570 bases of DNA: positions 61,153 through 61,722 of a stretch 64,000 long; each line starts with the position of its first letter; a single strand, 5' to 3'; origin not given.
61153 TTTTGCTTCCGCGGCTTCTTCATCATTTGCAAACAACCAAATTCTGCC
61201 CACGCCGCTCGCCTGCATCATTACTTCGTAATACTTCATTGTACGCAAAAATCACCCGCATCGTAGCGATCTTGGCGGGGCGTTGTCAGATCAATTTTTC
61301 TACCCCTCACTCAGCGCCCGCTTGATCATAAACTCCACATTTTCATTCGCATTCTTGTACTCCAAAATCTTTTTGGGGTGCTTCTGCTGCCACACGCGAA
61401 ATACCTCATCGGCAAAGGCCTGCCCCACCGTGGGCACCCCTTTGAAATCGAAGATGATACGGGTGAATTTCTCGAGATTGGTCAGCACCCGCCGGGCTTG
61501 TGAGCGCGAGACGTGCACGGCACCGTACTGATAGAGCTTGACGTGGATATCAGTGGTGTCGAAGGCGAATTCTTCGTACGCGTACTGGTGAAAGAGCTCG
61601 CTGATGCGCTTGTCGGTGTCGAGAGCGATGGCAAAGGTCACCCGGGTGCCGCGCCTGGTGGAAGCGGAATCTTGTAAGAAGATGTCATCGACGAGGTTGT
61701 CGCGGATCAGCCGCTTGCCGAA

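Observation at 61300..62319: Single-polypeptide partner-switching-like module fused to a DNA-binding domain (wHTH + RsbW-like GHKL ATPase + STAS-like DUF4325)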

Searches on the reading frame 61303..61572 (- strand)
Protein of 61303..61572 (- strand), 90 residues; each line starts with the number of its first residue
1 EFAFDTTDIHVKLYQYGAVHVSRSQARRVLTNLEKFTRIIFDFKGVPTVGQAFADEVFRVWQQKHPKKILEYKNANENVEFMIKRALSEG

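Call 57: search_solved_structures(query=A3, max_evalue=10, show_alignments=2)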
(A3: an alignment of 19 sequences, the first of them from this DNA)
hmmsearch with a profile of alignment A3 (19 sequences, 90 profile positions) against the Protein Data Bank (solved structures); distinct sequences matched with E-value up to 10: 3.
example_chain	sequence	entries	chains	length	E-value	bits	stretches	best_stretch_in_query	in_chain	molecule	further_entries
1x2i_A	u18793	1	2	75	0.057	16.6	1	12-62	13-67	Hef helicase/nuclease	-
8k3f_A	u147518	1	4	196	0.23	14.7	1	29-54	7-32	Recombination protein RecR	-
6uw0_A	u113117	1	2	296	0.36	14.1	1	14-62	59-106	I-OnuI-e-Therm-bCtxA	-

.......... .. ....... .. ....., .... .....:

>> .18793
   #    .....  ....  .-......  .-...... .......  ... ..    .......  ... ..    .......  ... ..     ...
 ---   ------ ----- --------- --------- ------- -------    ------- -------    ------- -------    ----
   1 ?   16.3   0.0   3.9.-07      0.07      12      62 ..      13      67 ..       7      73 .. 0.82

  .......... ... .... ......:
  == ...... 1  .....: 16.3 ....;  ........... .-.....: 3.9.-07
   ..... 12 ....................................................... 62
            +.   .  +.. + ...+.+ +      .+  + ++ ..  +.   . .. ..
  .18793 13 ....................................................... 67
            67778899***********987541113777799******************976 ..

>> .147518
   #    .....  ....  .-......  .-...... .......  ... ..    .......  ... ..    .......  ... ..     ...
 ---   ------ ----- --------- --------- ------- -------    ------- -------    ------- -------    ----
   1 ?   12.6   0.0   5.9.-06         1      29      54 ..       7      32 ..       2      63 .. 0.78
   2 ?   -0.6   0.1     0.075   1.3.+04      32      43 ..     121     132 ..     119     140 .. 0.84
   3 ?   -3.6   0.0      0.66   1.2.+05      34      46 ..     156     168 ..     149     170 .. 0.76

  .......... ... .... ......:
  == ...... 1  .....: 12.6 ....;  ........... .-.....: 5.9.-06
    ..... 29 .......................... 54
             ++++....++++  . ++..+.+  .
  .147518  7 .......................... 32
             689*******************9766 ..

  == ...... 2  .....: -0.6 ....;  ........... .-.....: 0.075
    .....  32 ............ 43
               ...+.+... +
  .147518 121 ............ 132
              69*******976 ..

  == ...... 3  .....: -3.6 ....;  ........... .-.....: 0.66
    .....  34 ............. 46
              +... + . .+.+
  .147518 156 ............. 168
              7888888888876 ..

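Call 67: predict_structure(alignment_id=A3)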
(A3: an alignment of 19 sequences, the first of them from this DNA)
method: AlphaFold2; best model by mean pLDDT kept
length: 90 residues; sequences in the alignment: 19
mean_pLDDT: 84.9   pTM: 0.72
mean pLDDT of the five models: 84.9, 81.9, 81.5, 79.6, 75.9
residues with pLDDT >= 90: 38; 70-90: 41; 50-70: 8; < 50: 3
segments of 3 or more residues with pLDDT < 50: 1-3
pLDDT, mean of each block of 10 residues (from residue 1): 64 75 86 90 87 91 92 91 87
secondary structure, 60 per line:
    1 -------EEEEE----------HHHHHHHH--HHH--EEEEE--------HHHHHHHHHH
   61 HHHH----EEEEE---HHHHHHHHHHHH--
elements in order: E8-12 H23-30 E38-42 H51-64 E69-73 H77-88

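Call 72: fold_search(model_id=the predicted structure, library=pdb)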
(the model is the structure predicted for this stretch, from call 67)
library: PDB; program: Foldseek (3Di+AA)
matches with E <= 10: 834; with E <= 0.001: 0
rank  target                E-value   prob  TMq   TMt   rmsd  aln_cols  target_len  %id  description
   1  7v75                  1.5e-02  0.98  0.45  0.08   9.4        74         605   16  Thermostabilized human prestin in complex with salicylate (released 2022-08-31)
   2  7lhv_A                1.6e-02  0.99  0.57  0.11   5.1       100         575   14  Structure of Arabidopsis thaliana sulfate transporter AtSULTR4;1 (released 2021-08-11)
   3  7v73                  1.9e-02  0.98  0.47  0.08   8.7        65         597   15  Thermostabilized human prestin in complex with chloride (released 2022-08-31)
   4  6jhk_B                2.7e-02  1.00  0.65  0.53   2.9        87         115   10  Crystal Structure of Bacillus subtilis RsbS (released 2019-09-11)
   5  3bos_B                7.7e-02  0.85  0.48  0.23   5.7        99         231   14  Crystal structure of a putative dna replication regulator HDA (SAMA_1916) from Shewanella amazonensis sb2b at 1.75 A r (released 2008-01-15)
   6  3jte                  9.3e-02  0.21  0.26  0.21  10.1        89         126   13  Crystal structure of response regulator receiver domain Protein from clostridium thermocellum (released 2009-09-22)
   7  5ezb_A                1.0e-01  0.89  0.52  0.37   6.6        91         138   12  Chicken prestin STAS domain (released 2015-12-16)
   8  6jhk_A                1.1e-01  0.99  0.66  0.53   3.1        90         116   10  Crystal Structure of Bacillus subtilis RsbS (released 2019-09-11)
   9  3llo                  1.1e-01  0.98  0.61  0.44   3.3        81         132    9  Crystal structure of the STAS domain of motor protein prestin (anion transporter SLC26A5) (released 2010-05-26)
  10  5eus                  1.1e-01  0.94  0.49  0.36   3.3        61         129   10  Rat prestin STAS domain in complex with bromide (released 2015-12-16)
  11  7ch1_A                1.1e-01  0.92  0.43  0.07   2.7        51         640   18  The overall structure of SLC26A9 (released 2020-08-26)
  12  5cb5_J                1.1e-01  0.60  0.41  0.26   4.9        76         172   16  Structural Insights into the Mechanism of Escherichia coli Ymdb (released 2015-11-04)
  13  1h4y_A                1.3e-01  0.96  0.64  0.52   5.0        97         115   11  Structure of the Anti-Sigma Factor Antagonist SpoIIAA in its Unphosphorylated Form (released 2001-07-06)
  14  7d3y_A                1.3e-01  0.75  0.46  0.16   4.6        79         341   13  Crystal structure of the osPHR2-osSPX2 complex (released 2021-10-06)
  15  8tnx_A                1.4e-01  0.85  0.46  0.09   5.6        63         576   10  Substrate Binding Plasticity Revealed by Cryo-EM Structures of SLC26A2 (released 2024-05-22)
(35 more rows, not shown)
